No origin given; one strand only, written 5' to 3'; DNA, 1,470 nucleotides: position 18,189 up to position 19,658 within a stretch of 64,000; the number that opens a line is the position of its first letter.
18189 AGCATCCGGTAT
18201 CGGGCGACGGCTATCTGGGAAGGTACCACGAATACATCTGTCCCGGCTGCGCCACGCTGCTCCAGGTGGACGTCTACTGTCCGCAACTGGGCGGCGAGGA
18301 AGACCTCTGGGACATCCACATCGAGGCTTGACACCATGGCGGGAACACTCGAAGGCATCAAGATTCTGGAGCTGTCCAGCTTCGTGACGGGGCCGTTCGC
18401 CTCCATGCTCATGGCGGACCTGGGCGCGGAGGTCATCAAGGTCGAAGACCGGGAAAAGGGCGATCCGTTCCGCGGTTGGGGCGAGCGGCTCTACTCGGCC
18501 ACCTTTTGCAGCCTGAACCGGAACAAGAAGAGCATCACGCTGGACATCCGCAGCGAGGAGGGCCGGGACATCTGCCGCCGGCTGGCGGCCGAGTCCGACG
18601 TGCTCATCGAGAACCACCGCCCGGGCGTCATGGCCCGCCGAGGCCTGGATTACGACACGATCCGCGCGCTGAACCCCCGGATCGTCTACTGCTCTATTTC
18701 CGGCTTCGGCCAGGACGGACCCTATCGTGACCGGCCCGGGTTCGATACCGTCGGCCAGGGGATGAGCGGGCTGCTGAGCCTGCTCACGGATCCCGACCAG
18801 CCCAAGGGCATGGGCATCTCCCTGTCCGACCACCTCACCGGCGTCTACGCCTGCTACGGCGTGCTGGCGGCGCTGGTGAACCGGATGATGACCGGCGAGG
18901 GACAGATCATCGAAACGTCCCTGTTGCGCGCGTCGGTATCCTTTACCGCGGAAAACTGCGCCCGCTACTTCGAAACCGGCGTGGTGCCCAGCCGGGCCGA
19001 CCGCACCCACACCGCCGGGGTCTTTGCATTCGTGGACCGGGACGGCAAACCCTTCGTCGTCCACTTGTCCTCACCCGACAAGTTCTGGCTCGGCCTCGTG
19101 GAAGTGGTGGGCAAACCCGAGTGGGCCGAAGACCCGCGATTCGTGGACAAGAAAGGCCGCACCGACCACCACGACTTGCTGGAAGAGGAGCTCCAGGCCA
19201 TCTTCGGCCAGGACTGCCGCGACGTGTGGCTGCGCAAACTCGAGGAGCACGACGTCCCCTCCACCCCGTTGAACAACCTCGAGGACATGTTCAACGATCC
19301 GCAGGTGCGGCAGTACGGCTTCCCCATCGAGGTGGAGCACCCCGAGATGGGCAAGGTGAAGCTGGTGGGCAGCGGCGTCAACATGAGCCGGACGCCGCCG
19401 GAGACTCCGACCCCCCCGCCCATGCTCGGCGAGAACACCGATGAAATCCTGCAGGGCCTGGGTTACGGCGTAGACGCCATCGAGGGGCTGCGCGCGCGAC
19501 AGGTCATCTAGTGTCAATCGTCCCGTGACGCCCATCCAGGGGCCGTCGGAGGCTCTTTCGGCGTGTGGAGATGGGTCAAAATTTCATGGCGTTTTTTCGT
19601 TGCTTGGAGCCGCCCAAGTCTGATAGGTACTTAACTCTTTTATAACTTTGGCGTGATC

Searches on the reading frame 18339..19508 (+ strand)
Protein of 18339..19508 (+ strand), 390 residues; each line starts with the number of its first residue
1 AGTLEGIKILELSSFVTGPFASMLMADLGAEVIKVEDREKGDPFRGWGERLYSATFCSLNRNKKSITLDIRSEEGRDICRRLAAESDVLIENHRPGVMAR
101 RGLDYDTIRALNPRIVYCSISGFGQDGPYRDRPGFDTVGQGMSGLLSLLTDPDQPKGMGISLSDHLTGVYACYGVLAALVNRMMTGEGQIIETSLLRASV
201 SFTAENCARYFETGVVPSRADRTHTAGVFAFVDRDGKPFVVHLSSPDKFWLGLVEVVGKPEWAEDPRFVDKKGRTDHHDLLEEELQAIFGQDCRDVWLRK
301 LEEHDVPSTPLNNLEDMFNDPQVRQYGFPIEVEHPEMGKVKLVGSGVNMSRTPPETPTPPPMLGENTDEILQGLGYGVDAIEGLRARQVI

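Call 49: search_protein_families(library=pfam, proteins=[window:18339-19508:+], max_evalue=0.00001)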
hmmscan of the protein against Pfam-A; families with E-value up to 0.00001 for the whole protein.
window:18339-19508:+ (390 aa): 1 family
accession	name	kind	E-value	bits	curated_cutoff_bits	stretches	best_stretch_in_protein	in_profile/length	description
PF02515.22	CoA_transf_3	-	6.2e-116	387.9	23.3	1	4-367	1-366/366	CoA-transferase family III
